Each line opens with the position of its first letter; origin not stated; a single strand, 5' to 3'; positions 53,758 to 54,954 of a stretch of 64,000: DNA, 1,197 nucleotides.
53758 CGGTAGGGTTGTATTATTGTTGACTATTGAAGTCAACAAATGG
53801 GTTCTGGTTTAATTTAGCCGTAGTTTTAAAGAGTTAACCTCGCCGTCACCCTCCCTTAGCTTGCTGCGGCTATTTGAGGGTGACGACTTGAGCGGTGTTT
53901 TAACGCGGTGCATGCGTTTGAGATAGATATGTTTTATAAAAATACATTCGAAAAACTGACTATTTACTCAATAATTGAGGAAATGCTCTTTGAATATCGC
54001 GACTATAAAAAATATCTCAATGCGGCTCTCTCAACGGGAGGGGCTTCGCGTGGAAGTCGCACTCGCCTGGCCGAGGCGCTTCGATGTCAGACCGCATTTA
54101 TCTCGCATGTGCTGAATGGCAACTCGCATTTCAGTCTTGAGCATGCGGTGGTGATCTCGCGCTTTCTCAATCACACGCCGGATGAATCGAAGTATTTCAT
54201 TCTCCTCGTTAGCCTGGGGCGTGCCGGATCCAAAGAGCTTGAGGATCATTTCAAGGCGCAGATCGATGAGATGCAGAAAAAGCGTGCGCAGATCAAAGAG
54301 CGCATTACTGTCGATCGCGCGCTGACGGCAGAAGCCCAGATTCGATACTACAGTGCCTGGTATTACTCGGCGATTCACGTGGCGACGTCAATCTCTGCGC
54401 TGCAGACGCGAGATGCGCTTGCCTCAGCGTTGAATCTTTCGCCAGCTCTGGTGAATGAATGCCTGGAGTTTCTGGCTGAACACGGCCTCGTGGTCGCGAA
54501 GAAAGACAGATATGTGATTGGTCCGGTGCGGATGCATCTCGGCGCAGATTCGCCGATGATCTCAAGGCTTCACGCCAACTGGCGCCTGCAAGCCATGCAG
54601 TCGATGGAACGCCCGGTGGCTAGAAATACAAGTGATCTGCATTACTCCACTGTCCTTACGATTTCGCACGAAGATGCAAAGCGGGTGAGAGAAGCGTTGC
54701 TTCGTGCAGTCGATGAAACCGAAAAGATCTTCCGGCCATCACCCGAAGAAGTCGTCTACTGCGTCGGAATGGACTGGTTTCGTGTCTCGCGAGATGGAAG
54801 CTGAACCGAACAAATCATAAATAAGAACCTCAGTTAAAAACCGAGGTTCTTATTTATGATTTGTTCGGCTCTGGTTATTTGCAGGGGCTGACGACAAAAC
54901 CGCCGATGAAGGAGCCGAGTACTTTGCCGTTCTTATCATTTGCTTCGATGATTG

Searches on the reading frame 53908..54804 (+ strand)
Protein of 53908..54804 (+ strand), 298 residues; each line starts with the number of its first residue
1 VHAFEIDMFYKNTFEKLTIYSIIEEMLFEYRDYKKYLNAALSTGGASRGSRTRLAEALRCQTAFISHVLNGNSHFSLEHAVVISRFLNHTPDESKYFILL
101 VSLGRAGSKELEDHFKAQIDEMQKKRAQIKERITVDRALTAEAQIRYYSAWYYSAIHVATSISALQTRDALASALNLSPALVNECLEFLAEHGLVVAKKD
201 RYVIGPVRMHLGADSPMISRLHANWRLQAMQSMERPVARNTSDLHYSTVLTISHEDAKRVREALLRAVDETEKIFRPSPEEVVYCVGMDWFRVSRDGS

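Call 3: search_protein_families(library=pfam, proteins=[window:53908-54804:+], max_evalue=0.1)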
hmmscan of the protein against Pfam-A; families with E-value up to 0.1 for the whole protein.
window:53908-54804:+ (298 aa): 12 families
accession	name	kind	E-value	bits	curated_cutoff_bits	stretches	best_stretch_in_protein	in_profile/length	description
PF14394.12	DUF4423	-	4.7e-17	62.7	30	1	142-293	12-165/165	Domain of unknown function (DUF4423)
PF01325.25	Fe_dep_repress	-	0.00081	20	26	1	167-201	24-58/60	Iron dependent repressor, N-terminal DNA binding domain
PF15943.11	YdaS_toxin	-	0.00096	19.4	30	1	48-88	8-48/65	Bacterial toxin YdaS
PF13412.12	HTH_24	-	0.011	15.8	21.9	1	167-195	19-47/48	Winged helix-turn-helix DNA-binding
PF05848.17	CtsR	-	0.018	15.4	23.1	0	47-79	22-52/72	CtsR N-terminal HTH domain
PF01978.25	TrmB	-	0.02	15.2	25.6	0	167-202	24-59/68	Sugar-specific transcriptional regulator TrmB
PF24270.1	HTH_Cmi2_C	-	0.021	15.5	27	1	164-202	87-125/125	Cmi2, C-terminal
PF01381.28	HTH_3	-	0.025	15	23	0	50-92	11-53/55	Helix-turn-helix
PF14947.12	HTH_45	-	0.034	14.6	25.5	0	171-204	25-58/77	Winged helix-turn-helix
PF13560.12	HTH_31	-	0.048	14.4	27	0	50-89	16-56/64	Helix-turn-helix domain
PF13545.12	HTH_Crp_2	-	0.066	13.6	27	0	167-203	24-60/70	Crp-like helix-turn-helix domain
PF11988.14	Dsl1_N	-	0.086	12.3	25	0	75-154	239-319/350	Retrograde transport protein Dsl1 N terminal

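Call 4: search_protein_families(library=ncbifam, proteins=[window:53908-54804:+], max_evalue=0.1)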
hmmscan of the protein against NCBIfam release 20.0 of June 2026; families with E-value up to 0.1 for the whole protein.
window:53908-54804:+ (298 aa): 6 families
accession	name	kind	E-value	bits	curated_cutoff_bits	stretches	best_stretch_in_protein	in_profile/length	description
TIGR02147.1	Fsuc_second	paralog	5.9e-18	65.3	50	1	27-276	4-251/272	TIGR02147 family protein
TIGR02607.1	antidote_HigA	equivalog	0.0001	22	47.7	1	51-92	23-64/81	HigA family addiction module antitoxin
NF040939.2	trans_reg_lrs14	equivalog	0.0068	16.4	90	1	166-201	37-72/103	Lrs14 family HTH-type transcriptional regulator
NF053606.1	Sta1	subfamily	0.0096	16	80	1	166-201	35-70/100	Sta1 family transcriptional regulator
NF053610.1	Sso10a_fam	subfamily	0.024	14.7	60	1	171-204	23-56/64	Sso10a family chromatin protein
NF038251.1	AdcR_fam_Zn_TF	equivalog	0.062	13.5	175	0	167-231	51-115/143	zinc-dependent MarR family transcriptional regulator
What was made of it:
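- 53908..54804 (+): TIGR02147/DUF4423 family HTH regulator b. It is convergent with fam1 and divergent from the 316-aa exported protein. NCBIfam TIGR02147, 65.3 bits against a cut-off of 50; Pfam DUF4423, E = 4.7e-17 (calls 3, 4).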
